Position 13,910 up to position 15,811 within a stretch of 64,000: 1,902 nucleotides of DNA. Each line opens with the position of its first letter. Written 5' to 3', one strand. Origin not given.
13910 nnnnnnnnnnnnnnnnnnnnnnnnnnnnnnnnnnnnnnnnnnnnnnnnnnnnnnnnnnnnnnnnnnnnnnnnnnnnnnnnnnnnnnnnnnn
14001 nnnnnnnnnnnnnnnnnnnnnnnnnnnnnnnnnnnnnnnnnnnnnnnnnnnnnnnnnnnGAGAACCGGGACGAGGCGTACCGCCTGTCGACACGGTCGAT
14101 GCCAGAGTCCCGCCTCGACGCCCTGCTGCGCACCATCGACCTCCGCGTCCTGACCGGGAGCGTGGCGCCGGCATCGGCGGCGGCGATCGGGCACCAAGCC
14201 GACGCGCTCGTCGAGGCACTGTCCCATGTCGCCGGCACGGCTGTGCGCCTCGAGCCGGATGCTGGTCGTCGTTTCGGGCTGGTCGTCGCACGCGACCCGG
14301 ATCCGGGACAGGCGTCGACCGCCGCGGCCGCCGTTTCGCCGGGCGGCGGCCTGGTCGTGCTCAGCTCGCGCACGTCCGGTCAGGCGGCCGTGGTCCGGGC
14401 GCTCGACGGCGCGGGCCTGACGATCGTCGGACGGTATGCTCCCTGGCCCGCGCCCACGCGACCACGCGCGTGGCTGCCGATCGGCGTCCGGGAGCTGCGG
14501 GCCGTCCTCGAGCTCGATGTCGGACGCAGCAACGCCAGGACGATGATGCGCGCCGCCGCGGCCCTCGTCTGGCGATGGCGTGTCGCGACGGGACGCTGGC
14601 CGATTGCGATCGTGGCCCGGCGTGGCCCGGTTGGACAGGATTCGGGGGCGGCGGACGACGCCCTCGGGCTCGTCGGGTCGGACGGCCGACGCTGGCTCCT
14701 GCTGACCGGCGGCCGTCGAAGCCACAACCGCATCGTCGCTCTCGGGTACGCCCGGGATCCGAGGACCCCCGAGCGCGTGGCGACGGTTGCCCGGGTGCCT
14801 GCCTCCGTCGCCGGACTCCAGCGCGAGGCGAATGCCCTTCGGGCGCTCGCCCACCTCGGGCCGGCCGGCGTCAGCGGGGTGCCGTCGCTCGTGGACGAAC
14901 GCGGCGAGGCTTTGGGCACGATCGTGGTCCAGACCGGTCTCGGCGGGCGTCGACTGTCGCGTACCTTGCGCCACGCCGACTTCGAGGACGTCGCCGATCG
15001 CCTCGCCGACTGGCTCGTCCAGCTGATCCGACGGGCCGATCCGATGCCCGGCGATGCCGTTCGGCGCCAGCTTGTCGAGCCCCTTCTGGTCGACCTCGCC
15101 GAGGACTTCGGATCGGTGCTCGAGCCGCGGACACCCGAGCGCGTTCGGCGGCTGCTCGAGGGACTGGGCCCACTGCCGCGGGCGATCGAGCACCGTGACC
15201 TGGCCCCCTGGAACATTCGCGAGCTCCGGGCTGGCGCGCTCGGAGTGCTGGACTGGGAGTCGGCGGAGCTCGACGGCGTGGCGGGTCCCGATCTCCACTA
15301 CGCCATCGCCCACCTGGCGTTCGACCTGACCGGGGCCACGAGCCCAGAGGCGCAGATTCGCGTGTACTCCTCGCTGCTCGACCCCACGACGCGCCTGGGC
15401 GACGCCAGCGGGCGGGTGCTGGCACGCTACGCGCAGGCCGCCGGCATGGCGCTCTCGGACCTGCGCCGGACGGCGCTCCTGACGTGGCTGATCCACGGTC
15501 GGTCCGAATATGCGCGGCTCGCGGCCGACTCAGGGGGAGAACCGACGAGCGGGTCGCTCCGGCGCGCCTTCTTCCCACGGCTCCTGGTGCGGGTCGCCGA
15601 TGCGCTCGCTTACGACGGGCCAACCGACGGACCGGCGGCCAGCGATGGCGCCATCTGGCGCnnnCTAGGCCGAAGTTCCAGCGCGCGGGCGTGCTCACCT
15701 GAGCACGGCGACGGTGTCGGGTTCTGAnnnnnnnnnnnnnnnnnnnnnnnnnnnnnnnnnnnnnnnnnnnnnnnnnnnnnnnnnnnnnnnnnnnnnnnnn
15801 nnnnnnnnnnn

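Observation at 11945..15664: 1239-aa GT2-GT4-(methyltransferase-like)-kinase fusion: candidate glycan build-and-cap enzyme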

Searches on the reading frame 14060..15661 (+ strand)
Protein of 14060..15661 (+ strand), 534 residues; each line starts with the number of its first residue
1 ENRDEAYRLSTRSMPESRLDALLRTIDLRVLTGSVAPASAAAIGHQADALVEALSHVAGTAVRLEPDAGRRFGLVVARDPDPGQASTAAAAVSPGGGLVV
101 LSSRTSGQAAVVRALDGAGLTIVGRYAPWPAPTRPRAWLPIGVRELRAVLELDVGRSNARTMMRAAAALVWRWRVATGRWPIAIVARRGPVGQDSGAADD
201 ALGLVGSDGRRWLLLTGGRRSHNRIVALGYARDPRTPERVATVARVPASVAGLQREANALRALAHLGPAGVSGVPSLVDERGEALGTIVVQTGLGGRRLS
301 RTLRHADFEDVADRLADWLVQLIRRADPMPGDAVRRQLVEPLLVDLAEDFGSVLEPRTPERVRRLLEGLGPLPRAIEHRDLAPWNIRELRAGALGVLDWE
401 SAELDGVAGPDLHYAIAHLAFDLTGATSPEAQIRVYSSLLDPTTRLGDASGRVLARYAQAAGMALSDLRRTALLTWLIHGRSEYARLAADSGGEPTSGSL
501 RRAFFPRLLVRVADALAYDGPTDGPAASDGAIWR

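Call 8: search_solved_structures(query=window:14060-15661:+, max_evalue=10, show_alignments=3)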
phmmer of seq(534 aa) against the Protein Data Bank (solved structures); distinct sequences matched with E-value up to 10: 5.
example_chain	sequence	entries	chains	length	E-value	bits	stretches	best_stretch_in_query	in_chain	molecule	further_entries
1wx2_B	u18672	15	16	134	0.22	13.7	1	36-142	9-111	MelC | CADDIE PROTEIN ORF378 | CADDIE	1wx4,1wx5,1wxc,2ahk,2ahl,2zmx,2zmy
3awx_B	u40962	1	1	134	0.64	12.2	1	36-142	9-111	MelC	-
3awz_B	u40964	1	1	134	0.73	12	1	36-142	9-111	MelC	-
3aws_B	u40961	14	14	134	0.96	11.6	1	36-142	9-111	MelC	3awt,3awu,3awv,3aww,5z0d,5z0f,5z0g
3awy_B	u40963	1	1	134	1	11.5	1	36-142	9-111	MelC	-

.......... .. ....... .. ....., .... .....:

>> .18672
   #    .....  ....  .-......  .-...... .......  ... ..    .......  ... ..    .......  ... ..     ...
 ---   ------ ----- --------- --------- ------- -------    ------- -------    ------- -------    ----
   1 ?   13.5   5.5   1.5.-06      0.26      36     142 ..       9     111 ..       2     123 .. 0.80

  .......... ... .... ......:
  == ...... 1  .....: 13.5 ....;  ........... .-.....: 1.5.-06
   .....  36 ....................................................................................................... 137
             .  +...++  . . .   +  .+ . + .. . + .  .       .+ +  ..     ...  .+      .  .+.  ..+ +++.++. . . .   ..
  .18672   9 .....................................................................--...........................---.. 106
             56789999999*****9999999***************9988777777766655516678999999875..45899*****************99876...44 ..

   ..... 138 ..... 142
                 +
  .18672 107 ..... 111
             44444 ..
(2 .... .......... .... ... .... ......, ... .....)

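Call 21: search_protein_representatives(protein=window:14060-15661:+)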
Query: 534 residues. Proteins with E-value up to 0.001 (for the whole library): 964; up to 1e-10: 494; up to 1e-30: 234. The best 150 are listed.
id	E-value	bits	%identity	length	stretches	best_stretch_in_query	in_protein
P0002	2.1e-131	456.0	52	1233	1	13-516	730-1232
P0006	7.6e-96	338.7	45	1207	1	3-510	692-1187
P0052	1.6e-78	281.5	49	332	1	187-509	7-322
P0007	4.8e-63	230.4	38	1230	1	9-509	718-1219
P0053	2.7e-60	221.3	37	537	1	13-508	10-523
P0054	7.7e-59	216.6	36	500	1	18-508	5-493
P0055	1.0e-58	216.1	39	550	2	207-507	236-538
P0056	3.1e-57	211.2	35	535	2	211-508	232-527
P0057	5.9e-57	210.3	36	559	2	208-508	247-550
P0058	7.8e-57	209.9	39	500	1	73-508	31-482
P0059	7.8e-57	209.9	34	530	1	12-507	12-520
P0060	9.0e-57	209.7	36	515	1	12-507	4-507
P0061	1.2e-56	209.4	33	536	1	14-508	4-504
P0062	5.7e-56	207.1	35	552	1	20-505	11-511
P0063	9.6e-56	206.3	41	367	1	169-511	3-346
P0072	4.1e-53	197.7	32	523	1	11-509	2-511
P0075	6.5e-53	197.0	35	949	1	7-503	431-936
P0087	2.3e-51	191.9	32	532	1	16-510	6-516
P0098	1.3e-49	186.1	37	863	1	13-505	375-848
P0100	2.6e-49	185.1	34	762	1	16-505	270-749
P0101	2.8e-49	185.0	39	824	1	110-507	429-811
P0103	1.3e-48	182.8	40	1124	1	15-510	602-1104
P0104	1.4e-48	182.8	34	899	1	15-508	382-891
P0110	1.0e-47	179.8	33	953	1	19-508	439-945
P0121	1.1e-46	176.4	29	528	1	12-511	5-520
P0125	9.2e-46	173.4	36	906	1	13-508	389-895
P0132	4.4e-45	171.2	29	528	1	18-505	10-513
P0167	2.2e-41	158.9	34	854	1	20-515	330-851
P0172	5.2e-41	157.7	34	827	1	14-510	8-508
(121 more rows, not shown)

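Call 22: search_protein_families(library=pfam, proteins=[P0053, P0054, P0059, P0060, P0061, P0062, P0072, P0121, P0132, P0087], max_evalue=0.01)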
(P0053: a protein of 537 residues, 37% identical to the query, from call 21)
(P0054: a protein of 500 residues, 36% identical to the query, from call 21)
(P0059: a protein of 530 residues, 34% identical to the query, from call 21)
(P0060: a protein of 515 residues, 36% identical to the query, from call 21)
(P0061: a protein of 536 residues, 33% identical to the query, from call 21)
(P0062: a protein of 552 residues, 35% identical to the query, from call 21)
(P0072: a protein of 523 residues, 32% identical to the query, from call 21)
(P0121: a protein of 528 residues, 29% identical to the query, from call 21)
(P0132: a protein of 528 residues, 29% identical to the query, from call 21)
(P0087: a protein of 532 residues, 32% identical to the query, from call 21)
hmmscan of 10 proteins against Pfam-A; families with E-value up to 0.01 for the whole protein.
P0053 (537 aa): 1 family
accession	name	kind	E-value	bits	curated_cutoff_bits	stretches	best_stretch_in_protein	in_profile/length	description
PF01636.29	APH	-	2.3e-08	34.5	23.2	1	251-445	21-224/239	Phosphotransferase enzyme family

P0054 (500 aa): 1 family
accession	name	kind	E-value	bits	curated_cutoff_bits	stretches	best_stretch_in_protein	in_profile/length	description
PF01636.29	APH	-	2.8e-06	27.7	23.2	1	215-414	14-222/239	Phosphotransferase enzyme family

P0059 (530 aa): 1 family
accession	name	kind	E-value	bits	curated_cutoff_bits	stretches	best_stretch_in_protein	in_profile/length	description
PF01636.29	APH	-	1.3e-07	32.1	23.2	1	236-434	10-215/239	Phosphotransferase enzyme family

P0060 (515 aa): 1 family
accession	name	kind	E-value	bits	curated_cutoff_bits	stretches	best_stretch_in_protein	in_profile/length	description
PF01636.29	APH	-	3e-07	30.9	23.2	1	238-420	21-214/239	Phosphotransferase enzyme family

P0061 (536 aa): 1 family
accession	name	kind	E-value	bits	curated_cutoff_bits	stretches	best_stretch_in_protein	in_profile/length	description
PF01636.29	APH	-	4.8e-05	23.7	23.2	1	230-420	19-217/239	Phosphotransferase enzyme family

P0062 (552 aa): 1 family
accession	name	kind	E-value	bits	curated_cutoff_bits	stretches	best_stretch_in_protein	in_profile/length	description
PF01636.29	APH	-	1.1e-05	25.7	23.2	1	242-433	22-223/239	Phosphotransferase enzyme family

P0072 (523 aa): 1 family
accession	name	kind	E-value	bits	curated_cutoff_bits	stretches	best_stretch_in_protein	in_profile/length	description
PF01636.29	APH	-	1.2e-07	32.2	23.2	1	241-439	23-230/239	Phosphotransferase enzyme family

P0121 (528 aa): 1 family
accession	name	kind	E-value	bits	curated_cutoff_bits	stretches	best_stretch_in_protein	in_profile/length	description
PF01636.29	APH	-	6.7e-08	33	23.2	1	238-446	14-230/239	Phosphotransferase enzyme family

P0132 (528 aa): 1 family
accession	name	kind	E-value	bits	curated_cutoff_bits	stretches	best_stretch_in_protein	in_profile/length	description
PF01636.29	APH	-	7.1e-07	29.7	23.2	1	236-412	13-199/239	Phosphotransferase enzyme family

P0087 (532 aa): 1 family
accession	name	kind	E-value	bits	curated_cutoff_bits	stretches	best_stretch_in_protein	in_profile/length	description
PF01636.29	APH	-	5.1e-12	46.5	23.2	1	238-431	16-218/239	Phosphotransferase enzyme family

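Call 23: search_protein_families(library=pfam, proteins=[P0075, P0098, P0100, P0101, P0103, P0104, P0110, P0125, P0167, P0172], max_evalue=0.01)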
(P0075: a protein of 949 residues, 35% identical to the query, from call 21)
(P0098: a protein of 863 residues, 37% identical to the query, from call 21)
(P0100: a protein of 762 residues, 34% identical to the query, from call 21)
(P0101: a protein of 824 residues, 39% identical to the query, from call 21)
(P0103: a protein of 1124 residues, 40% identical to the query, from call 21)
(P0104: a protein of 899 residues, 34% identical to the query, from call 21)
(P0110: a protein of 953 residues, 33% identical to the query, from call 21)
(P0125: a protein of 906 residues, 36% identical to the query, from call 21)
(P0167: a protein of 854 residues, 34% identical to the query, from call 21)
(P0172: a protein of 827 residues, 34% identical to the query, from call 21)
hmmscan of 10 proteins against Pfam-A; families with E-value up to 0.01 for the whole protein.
P0075 (949 aa): 1 family
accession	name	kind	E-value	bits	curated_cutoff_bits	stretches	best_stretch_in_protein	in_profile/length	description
PF01636.29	APH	-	3.6e-12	47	23.2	1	668-851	19-212/239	Phosphotransferase enzyme family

P0098 (863 aa): 5 families
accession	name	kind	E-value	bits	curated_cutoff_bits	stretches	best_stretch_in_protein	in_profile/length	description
PF00534.26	Glycos_transf_1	-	8.9e-39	133.2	26.4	1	194-346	13-172/172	Glycosyl transferases group 1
PF13692.12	Glyco_trans_1_4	-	6.4e-37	127.4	27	1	197-332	2-142/142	Glycosyl transferases group 1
PF13439.12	Glyco_transf_4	-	2.8e-17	63.7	28.5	1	15-177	2-170/170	Glycosyltransferase Family 4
PF13579.12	Glyco_trans_4_4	-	1.1e-15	58.8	29.7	1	15-171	1-157/158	Glycosyl transferase 4-like domain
PF13524.12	Glyco_trans_1_2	-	2.8e-11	44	25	1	213-356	4-138/144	Glycosyl transferase-like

P0100 (762 aa): 7 families
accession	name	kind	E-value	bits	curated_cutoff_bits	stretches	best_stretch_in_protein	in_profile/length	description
PF00535.33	Glycos_transf_2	-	2.5e-10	41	23.3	1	7-117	51-166/168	Glycosyl transferase family 2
PF01636.29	APH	-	1.7e-08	35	23.2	1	478-679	17-228/239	Phosphotransferase enzyme family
PF10111.15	Glyco_tranf_2_2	-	1.1e-07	32.1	27.3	1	20-163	68-223/276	Glycosyltransferase like family 2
PF13506.12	Glyco_transf_21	-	2.1e-06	27.7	21.7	1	26-163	23-163/174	Glycosyl transferase family 21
PF02709.20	Glyco_transf_7C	-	4.4e-06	26.7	23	1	101-159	17-75/78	N-terminal domain of galactosyltransferase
PF13632.12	Glyco_trans_2_3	-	1.2e-05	25.7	27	1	105-214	74-182/198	Glycosyl transferase family group 2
PF13641.12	Glyco_tranf_2_3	-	2.2e-05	25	27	1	12-167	61-222/230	Glycosyltransferase like family 2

P0101 (824 aa): 6 families
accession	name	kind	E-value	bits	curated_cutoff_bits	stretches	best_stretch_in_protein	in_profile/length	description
PF00534.26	Glycos_transf_1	-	1.3e-43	148.9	26.4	1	187-346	6-172/172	Glycosyl transferases group 1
PF13692.12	Glyco_trans_1_4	-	1.5e-40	139.2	27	1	197-332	2-142/142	Glycosyl transferases group 1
PF13439.12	Glyco_transf_4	-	3.5e-20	73.2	28.5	1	15-177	2-170/170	Glycosyltransferase Family 4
PF13579.12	Glyco_trans_4_4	-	4.7e-15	56.7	29.7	1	15-171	1-157/158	Glycosyl transferase 4-like domain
PF13524.12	Glyco_trans_1_2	-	5.1e-11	43.2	25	1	214-359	5-141/144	Glycosyl transferase-like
PF20706.3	GT4-conflict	-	1.2e-09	38.1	26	1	135-357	141-382/385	Family 4 Glycosyltransferase in conflict systems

P0103 (1124 aa): 5 families
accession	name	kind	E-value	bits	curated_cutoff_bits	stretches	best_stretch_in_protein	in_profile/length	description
PF13692.12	Glyco_trans_1_4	-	2.5e-41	141.7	27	1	404-540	2-142/142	Glycosyl transferases group 1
PF00534.26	Glycos_transf_1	-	7.5e-40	136.7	26.4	1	398-552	10-170/172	Glycosyl transferases group 1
PF13439.12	Glyco_transf_4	-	4.7e-18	66.2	28.5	1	228-384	1-169/170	Glycosyltransferase Family 4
PF13524.12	Glyco_trans_1_2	-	5.2e-08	33.4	25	1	421-566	5-140/144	Glycosyl transferase-like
PF02709.20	Glyco_transf_7C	-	7.2e-06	26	23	1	44-89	19-64/78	N-terminal domain of galactosyltransferase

P0104 (899 aa): 5 families
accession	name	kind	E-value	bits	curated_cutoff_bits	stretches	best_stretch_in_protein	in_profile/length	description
PF13692.12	Glyco_trans_1_4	-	4e-39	134.6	27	1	194-328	3-142/142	Glycosyl transferases group 1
PF00534.26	Glycos_transf_1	-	4.1e-39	134.3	26.4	1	190-341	13-171/172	Glycosyl transferases group 1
PF13439.12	Glyco_transf_4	-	3.3e-14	53.7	28.5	1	15-170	1-166/170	Glycosyltransferase Family 4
PF13524.12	Glyco_trans_1_2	-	3.5e-06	27.5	25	1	211-355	6-141/144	Glycosyl transferase-like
PF20706.3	GT4-conflict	-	2.4e-05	23.9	26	1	220-353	233-382/385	Family 4 Glycosyltransferase in conflict systems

P0110 (953 aa): 2 families
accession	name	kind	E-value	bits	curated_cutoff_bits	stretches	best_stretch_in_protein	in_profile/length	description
PF01636.29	APH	-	6.8e-13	49.4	23.2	1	670-855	19-212/239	Phosphotransferase enzyme family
PF01943.22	Polysacc_synt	-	2.5e-07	30.8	28.2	1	18-206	3-192/274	Polysaccharide biosynthesis protein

P0125 (906 aa): 6 families
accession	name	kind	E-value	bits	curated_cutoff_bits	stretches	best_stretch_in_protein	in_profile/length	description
PF00534.26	Glycos_transf_1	-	3.5e-43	147.6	26.4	1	184-338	10-171/172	Glycosyl transferases group 1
PF13692.12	Glyco_trans_1_4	-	1.5e-38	132.7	27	1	191-325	3-142/142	Glycosyl transferases group 1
PF13439.12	Glyco_transf_4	-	6.6e-14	52.7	28.5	1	16-168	2-164/170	Glycosyltransferase Family 4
PF20706.3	GT4-conflict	-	1.5e-07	31.2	26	1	160-301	170-323/385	Family 4 Glycosyltransferase in conflict systems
PF13579.12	Glyco_trans_4_4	-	5.1e-07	30.6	29.7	1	16-168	1-157/158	Glycosyl transferase 4-like domain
PF13524.12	Glyco_trans_1_2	-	6.7e-06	26.6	25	1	207-347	5-136/144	Glycosyl transferase-like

P0167 (854 aa): 6 families
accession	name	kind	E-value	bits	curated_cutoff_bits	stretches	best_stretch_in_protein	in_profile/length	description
PF00535.33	Glycos_transf_2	-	2.4e-23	83.4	23.3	1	8-172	1-164/168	Glycosyl transferase family 2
PF13641.12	Glyco_tranf_2_3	-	1e-15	58.8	27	1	7-224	3-222/230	Glycosyltransferase like family 2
PF10111.15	Glyco_tranf_2_2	-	1.1e-09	38.6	27.3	1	8-220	1-223/276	Glycosyltransferase like family 2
PF01636.29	APH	-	4.6e-08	33.5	23.2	1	564-777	17-230/239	Phosphotransferase enzyme family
PF02709.20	Glyco_transf_7C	-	2.4e-07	30.7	23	1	150-208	9-67/78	N-terminal domain of galactosyltransferase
PF13506.12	Glyco_transf_21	-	0.0012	18.8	21.7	1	80-215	25-156/174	Glycosyl transferase family 21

P0172 (827 aa): 5 families
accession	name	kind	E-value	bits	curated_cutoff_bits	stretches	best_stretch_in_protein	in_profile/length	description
PF00535.33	Glycos_transf_2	-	1.7e-17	64.3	23.3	1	538-698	1-167/168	Glycosyl transferase family 2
PF13641.12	Glyco_tranf_2_3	-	4.7e-11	43.6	27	1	537-741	3-212/230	Glycosyltransferase like family 2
PF10111.15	Glyco_tranf_2_2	-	7e-09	36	27.3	1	538-637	1-106/276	Glycosyltransferase like family 2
PF13632.12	Glyco_trans_2_3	-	0.00062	20.1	27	1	616-742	2-125/198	Glycosyl transferase family group 2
PF13506.12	Glyco_transf_21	-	0.0024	17.8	21.7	1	606-637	24-55/174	Glycosyl transferase family 21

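Call 24: find_homologous_proteins(query=A2, max_evalue=1e-10)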
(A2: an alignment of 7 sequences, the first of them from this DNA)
Query A2 (7 sequences) (524 aa, profile of the alignment): 8 proteins with E <= 1e-10 among 8000 candidates.
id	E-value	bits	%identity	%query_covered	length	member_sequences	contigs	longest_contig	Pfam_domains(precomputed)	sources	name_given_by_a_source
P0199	1.3e-171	590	49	70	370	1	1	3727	-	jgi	jgi:aminoglycoside phosphotransferase (APT) family kinase protein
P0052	3.6e-146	506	50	57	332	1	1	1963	-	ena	-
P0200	8.6e-107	376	38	92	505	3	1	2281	-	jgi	jgi:hypothetical protein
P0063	6.9e-96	340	41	65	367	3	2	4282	PF01636.30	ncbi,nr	ncbi:MAG: aminoglycoside phosphotransferase family protein [Chloroflexi bacterium]|nr:aminoglycoside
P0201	8.3e-84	300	32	94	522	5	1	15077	-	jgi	jgi:hypothetical protein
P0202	1.7e-82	296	33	85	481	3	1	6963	-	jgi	jgi:hypothetical protein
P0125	6.1e-81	291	34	95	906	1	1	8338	PF00534.27,PF13579.13,PF13524.13,PF13439.13,PF20706.4,PF13692.13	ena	-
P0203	3.0e-19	87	28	76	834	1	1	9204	PF13632.13,PF13641.13,PF00535.33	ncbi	ncbi:MAG: glycosyltransferase [Actinomycetota bacterium]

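Call 30: search_solved_structures(query=A2, max_evalue=10, show_alignments=3)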
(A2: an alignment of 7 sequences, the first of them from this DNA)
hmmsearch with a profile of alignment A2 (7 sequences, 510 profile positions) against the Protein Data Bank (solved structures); distinct sequences matched with E-value up to 10: 19.
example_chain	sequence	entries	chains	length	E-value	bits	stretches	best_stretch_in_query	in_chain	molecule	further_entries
1h4l_A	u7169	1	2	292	0.042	15.6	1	334-396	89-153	CELL DIVISION PROTEIN KINASE 5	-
7vdp_A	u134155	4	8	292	0.043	15.6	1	334-396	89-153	Cyclin-dependent-like kinase 5 | Cyclin-dependent-like kinase 5, p25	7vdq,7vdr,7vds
9q3n_B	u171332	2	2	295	0.043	15.5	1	334-396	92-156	Cyclin-dependent kinase 5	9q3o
4au8_A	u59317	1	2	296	0.044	15.5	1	334-396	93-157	CYCLIN-DEPENDENT KINASE 5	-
1ung_A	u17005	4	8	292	0.3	12.7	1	334-395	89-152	CELL DIVISION PROTEIN KINASE 5 | CYCLIN-DEPENDENT KINASE 5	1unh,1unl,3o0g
4r77_B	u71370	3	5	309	0.87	11.2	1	349-393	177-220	Choline kinase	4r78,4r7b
9ruk_A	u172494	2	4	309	0.99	11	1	269-388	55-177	Serine/threonine-protein kinase StkP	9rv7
9ruj_A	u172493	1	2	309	1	11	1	269-388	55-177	Serine/threonine-protein kinase StkP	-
1rp3_A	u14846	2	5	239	1.2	10.8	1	120-173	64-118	RNA polymerase sigma factor SIGMA-28 (FliA) | RNA polymerase sigma factor FliA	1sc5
9ru3_A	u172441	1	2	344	1.3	10.7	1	269-388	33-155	Serine/threonine-protein kinase StkP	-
2ysr_A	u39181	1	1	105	1.8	10.2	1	301-337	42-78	DEP domain-containing protein 1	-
1ob3_A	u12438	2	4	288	1.9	10.1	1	363-396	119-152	CELL DIVISION CONTROL PROTEIN 2 HOMOLOG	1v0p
1v0o_A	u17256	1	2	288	2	10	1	363-396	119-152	CELL DIVISION CONTROL PROTEIN 2 HOMOLOG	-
1v0b_A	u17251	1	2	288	2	10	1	363-396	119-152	CELL DIVISION CONTROL PROTEIN 2 HOMOLOG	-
5wjj_A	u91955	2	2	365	2.1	10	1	326-391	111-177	Mitogen-activated protein kinase 14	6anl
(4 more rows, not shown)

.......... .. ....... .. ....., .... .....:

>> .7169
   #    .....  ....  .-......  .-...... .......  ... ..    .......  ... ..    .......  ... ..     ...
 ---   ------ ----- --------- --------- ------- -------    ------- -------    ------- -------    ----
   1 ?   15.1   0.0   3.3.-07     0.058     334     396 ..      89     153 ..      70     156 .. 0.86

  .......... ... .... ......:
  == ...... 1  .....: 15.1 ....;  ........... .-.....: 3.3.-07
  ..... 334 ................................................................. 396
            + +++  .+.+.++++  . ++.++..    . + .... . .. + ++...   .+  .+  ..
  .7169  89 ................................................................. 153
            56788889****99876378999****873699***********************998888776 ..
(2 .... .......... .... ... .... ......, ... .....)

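Call 31: find_related_loci(query=A2, collection=genome_contigs, flank=8000)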
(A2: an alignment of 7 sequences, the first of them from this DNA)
Query A2 (524 aa) in genome_contigs; peptide patterns used: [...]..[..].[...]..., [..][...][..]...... (x = any residue, [..] = any of these).
106 stretches matched a pattern; 65 encode a relative of the query (tblastn E <= 1e-3); 65 distinct loci.
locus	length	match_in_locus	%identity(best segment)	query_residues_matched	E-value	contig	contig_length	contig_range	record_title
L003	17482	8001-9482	52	5-499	3e-135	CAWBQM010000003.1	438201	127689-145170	MAG: uncultured Chloroflexia bacterium isolate MFD01721.bin.2.83 genome assembly, contig: contig_41132, whole genome sho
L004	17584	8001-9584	35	3-495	2e-65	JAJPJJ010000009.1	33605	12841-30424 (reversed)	MAG: Bacillota bacterium isolate Centralia_MAG_45 k107_30532427, whole genome shotgun sequence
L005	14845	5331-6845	33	6-495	9e-62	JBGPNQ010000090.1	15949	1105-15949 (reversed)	MAG: Anaerolineae bacterium isolate OBJ_0618_7090110_210 k141_3782398_length_15949_cov_10.0000, whole genome shotgun seq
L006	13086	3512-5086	33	6-495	2e-60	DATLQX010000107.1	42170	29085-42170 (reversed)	MAG TPA_asm: Chloroflexota bacterium isolate SMAG_U13889 k141_216590, whole genome shotgun sequence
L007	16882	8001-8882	40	202-495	2e-55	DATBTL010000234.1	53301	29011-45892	MAG TPA_asm: Chloroflexota bacterium isolate SMAG_U4183 k141_1103538, whole genome shotgun sequence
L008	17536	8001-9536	31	6-501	4e-56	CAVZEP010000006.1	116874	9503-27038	MAG: uncultured Chloroflexia bacterium isolate MFD05942.bin.2.209 genome assembly, contig: contig_127477, whole genome s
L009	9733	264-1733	33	6-498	3e-55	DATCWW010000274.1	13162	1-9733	MAG TPA_asm: Gemmatimonadales bacterium isolate SMAG_U7421 k141_165870, whole genome shotgun sequence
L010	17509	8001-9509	33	2-495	3e-54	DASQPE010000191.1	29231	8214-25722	MAG TPA_asm: Gemmatimonadales bacterium isolate SMAG_U10821 k141_552081, whole genome shotgun sequence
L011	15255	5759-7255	34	5-495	3e-54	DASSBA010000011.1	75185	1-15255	MAG TPA_asm: Gemmatimonadales bacterium isolate SMAG_U882 k141_920844, whole genome shotgun sequence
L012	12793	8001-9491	34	6-495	8e-54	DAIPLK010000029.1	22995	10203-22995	MAG TPA_asm: Gemmatimonadales bacterium isolate CTOTU26080 NODE_769_length_22995_cov_9.584438, whole genome shotgun sequ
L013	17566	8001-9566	30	5-498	4e-51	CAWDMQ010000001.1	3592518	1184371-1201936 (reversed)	MAG: uncultured Acidobacteriota bacterium isolate MFD09603.bin.2.4 genome assembly, contig: contig_3532, whole genome sh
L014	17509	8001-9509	36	5-500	3e-50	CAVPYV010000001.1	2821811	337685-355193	MAG: uncultured Chloroflexia bacterium isolate MFD04944.bin.2.33 genome assembly, contig: contig_12346, whole genome sho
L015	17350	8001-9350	30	101-518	2e-47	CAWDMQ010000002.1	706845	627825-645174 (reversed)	MAG: uncultured Acidobacteriota bacterium isolate MFD09603.bin.2.4 genome assembly, contig: contig_64160, whole genome s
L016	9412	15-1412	34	34-495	5e-47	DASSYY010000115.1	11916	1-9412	MAG TPA_asm: Gemmatimonadales bacterium isolate SMAG_U693 k141_538729, whole genome shotgun sequence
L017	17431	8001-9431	33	5-472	2e-45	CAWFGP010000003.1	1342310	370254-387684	MAG: uncultured Gemmatimonadales bacterium isolate MFD04944.bin.1.216 genome assembly, contig: contig_16751, whole genom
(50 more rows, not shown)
